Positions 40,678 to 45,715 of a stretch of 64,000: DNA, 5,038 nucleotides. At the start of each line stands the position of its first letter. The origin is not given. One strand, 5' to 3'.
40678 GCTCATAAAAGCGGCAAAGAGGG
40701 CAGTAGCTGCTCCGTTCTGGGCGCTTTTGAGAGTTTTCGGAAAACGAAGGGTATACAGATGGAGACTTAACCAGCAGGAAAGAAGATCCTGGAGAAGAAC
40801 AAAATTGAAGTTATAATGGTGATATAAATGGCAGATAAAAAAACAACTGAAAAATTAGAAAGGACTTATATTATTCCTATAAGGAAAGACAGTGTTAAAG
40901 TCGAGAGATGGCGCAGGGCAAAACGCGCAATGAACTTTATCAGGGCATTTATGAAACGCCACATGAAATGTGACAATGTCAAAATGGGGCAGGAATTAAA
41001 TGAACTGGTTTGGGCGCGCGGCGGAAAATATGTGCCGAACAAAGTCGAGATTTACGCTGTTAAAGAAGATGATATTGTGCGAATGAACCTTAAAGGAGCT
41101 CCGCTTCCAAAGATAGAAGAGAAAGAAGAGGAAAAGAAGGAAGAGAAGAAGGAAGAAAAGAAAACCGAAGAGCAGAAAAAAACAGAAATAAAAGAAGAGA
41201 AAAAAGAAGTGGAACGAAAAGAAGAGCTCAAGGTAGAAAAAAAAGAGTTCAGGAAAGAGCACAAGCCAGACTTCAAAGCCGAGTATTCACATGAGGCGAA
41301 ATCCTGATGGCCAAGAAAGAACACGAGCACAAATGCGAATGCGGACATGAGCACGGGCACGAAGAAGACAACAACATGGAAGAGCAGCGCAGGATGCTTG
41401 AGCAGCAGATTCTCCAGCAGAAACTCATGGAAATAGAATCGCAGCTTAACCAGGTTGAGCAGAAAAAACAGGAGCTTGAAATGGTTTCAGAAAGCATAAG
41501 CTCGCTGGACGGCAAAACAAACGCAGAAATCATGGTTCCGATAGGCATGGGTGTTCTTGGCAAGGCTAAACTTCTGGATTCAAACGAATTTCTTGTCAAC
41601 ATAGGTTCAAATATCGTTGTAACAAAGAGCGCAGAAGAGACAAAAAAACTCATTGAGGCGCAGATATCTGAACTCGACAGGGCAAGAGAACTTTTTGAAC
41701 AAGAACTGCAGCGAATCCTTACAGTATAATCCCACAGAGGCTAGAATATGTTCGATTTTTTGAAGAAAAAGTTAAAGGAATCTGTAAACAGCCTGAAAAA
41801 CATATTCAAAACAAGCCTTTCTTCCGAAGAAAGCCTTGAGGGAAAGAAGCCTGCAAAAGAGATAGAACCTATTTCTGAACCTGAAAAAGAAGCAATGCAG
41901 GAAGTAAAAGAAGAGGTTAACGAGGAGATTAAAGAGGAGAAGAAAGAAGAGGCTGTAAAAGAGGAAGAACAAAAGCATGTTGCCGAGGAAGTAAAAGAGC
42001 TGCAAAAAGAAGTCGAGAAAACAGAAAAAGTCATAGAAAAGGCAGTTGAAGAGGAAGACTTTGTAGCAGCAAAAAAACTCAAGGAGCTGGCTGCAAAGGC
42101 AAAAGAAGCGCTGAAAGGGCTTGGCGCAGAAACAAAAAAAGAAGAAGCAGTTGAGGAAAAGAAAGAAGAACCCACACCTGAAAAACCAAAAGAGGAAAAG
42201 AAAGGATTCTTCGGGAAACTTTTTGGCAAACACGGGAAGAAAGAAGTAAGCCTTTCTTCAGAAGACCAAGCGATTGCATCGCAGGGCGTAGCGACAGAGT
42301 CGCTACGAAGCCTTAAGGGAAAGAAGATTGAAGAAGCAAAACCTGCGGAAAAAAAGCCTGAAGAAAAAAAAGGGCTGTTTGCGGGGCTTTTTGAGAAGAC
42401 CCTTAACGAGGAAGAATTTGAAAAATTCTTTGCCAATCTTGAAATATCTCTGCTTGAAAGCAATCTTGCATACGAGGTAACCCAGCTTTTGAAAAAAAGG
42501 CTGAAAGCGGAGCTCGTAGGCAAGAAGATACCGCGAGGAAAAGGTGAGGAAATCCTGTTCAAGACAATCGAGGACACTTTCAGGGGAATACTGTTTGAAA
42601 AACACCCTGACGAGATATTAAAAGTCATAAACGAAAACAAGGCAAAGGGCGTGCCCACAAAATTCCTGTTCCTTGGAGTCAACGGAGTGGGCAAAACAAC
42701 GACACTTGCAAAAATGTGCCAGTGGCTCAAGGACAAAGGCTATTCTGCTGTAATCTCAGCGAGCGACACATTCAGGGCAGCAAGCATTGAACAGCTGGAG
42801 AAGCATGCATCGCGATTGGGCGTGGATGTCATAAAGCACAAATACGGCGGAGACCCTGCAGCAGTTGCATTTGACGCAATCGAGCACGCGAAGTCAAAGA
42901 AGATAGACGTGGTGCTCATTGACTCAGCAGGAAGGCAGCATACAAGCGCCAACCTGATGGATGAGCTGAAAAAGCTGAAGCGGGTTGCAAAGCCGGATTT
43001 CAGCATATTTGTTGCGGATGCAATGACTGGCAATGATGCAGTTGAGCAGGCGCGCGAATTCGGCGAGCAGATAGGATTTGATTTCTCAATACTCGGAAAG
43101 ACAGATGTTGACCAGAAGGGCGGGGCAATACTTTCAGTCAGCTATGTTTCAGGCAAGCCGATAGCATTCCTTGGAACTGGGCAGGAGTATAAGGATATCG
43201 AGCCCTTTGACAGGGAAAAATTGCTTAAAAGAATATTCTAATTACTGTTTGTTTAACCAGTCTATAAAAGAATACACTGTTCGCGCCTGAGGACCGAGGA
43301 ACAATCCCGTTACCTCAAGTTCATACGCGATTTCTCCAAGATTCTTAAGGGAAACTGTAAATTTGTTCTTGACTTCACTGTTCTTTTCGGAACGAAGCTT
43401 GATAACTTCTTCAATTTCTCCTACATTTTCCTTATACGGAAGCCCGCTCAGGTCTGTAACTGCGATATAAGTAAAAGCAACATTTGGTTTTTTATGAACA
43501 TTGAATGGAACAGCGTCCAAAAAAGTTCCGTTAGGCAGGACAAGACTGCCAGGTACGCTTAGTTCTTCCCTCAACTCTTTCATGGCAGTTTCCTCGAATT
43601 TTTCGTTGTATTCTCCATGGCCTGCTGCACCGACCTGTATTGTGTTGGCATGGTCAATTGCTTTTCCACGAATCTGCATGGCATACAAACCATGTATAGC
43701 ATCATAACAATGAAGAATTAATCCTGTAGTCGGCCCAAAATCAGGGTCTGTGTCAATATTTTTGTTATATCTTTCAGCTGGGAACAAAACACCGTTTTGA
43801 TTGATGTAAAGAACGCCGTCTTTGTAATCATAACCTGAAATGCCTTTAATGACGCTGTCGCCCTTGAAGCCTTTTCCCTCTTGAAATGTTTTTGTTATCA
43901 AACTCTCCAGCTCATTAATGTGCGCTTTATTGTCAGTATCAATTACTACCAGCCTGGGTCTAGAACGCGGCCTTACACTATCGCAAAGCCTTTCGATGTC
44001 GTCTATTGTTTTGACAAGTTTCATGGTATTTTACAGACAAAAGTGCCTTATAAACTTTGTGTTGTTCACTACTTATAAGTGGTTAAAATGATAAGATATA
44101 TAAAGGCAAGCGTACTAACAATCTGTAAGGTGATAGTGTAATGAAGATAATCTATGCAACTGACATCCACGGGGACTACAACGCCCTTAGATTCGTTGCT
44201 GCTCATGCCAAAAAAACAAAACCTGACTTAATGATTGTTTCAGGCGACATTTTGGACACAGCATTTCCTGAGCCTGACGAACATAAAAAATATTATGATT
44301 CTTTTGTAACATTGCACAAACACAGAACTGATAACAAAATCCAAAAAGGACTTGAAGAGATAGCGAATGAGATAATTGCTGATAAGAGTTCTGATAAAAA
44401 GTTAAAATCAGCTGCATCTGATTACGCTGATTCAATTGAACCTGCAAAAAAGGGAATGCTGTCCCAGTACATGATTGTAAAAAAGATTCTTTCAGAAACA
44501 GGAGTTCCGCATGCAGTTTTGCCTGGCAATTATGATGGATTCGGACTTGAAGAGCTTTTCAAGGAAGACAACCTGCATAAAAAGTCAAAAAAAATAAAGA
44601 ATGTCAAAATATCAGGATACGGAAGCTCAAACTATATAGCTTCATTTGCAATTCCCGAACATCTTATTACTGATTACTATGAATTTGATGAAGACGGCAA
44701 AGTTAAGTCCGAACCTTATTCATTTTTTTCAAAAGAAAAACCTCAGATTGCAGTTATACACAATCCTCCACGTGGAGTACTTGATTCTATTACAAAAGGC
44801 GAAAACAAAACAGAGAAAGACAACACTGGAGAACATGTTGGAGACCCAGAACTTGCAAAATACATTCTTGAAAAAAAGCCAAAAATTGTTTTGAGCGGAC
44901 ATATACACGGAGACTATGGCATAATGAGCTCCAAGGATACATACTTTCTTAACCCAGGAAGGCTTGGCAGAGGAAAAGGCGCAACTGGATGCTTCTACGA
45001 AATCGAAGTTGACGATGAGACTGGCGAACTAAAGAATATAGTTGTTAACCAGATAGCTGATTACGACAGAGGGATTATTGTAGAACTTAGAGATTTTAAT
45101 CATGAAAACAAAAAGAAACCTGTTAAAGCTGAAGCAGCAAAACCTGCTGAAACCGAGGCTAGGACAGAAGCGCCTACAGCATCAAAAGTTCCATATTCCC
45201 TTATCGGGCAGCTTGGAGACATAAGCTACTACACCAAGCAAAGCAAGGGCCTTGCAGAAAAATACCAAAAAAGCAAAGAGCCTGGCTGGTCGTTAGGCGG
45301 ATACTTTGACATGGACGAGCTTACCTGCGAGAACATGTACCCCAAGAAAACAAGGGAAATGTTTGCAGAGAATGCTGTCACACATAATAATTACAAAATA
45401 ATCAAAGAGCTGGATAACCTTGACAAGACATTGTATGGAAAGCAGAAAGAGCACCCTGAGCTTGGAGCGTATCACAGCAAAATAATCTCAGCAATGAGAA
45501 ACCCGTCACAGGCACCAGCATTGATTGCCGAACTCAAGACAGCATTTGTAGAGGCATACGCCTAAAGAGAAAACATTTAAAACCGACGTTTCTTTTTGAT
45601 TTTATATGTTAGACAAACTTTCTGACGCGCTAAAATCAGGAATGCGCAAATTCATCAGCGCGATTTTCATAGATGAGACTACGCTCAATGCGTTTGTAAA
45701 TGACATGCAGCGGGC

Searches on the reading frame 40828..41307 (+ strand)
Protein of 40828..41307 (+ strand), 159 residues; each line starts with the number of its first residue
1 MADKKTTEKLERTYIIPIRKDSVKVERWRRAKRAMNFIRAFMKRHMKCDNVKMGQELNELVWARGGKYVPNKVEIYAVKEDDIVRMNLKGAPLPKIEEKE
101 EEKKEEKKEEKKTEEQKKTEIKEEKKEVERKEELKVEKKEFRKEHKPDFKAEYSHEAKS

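Call 84: search_protein_families(library=pfam, max_evalue=0.0001, proteins=[window:40828-41307:+])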
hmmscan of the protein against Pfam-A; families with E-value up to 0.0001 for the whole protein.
window:40828-41307:+ (159 aa): 1 family
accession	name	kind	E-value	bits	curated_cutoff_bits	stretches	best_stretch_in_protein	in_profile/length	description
PF01198.24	Ribosomal_L31e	-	4.6e-13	49.6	25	1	11-76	4-69/82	Ribosomal protein L31e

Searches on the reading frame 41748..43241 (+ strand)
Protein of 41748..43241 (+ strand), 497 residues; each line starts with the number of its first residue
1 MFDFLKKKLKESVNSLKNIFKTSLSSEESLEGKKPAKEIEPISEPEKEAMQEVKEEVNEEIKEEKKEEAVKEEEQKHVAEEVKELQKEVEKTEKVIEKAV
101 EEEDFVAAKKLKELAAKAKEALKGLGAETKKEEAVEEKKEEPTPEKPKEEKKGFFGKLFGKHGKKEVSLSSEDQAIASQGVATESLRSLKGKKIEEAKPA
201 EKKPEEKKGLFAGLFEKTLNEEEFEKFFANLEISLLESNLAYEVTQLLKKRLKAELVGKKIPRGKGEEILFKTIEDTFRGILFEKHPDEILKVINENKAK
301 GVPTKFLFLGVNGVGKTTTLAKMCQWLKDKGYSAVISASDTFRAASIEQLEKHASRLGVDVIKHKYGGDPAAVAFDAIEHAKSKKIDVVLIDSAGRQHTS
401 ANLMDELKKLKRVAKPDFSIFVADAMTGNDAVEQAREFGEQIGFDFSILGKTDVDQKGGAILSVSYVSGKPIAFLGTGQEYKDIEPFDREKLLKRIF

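Call 83: search_protein_families(library=pfam, max_evalue=0.0001, proteins=[window:41748-43241:+])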
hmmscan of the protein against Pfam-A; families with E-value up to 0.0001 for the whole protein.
window:41748-43241:+ (497 aa): 4 families
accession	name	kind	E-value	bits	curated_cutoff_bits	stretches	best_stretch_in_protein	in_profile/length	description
PF00448.28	SRP54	-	3.8e-70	236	22.7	1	304-497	2-195/196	SRP54-type protein, GTPase domain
PF02881.24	SRP54_N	-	8.3e-07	29.6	22.4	1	209-264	7-64/75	SRP54-type protein, helical bundle domain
PF02492.25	cobW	-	1.2e-05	25.4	20.7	1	309-454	6-155/180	CobW/HypB/UreG, nucleotide-binding domain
PF13207.12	AAA_17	-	3.2e-05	24.7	27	1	309-423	1-109/136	AAA domain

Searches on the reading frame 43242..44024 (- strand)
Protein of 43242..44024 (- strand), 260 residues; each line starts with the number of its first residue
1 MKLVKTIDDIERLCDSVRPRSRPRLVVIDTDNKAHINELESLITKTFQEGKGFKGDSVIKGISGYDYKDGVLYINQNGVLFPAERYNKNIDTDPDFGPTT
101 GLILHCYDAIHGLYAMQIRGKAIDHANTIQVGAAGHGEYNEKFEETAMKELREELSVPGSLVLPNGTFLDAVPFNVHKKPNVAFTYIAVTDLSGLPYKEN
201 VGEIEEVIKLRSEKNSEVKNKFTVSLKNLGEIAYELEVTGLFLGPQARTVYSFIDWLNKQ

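Call 83: search_protein_families(library=pfam, max_evalue=0.0001, proteins=[window:43242-44024:-])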
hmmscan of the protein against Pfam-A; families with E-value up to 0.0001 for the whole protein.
window:43242-44024:- (260 aa): 1 family
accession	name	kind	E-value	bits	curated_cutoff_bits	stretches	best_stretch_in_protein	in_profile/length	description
PF00293.34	NUDIX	-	3.2e-05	24.4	21.1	1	132-207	33-110/134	NUDIX domain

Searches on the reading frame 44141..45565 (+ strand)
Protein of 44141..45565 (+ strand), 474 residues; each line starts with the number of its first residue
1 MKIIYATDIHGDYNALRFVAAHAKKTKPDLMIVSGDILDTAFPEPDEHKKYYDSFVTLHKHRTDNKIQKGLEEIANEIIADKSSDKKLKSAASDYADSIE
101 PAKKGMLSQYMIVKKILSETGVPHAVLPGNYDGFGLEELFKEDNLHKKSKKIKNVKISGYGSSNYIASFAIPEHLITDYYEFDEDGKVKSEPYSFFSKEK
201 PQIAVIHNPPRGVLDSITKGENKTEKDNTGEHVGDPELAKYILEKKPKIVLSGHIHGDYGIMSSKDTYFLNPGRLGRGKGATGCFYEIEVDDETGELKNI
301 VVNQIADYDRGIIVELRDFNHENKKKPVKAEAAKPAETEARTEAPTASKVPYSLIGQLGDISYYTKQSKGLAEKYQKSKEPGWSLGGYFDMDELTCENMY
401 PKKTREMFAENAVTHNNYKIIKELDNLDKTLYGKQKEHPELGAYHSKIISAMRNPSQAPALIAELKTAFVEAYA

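Call 83: search_protein_families(library=pfam, max_evalue=0.0001, proteins=[window:44141-45565:+])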
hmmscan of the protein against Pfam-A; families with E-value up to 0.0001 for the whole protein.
window:44141-45565:+ (474 aa): 3 families
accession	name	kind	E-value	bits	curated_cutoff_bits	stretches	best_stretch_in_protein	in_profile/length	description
PF00149.33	Metallophos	-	5.2e-15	56.8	21.5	2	117-257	60-190/191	Calcineurin-like phosphoesterase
PF12850.12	Metallophos_2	-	1.8e-08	34.9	27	0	237-287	98-148/154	Calcineurin-like phosphoesterase superfamily domain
PF14582.11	Metallophos_3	-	4.9e-07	29.8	28.2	0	198-281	172-245/259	Metallophosphoesterase, calcineurin superfamily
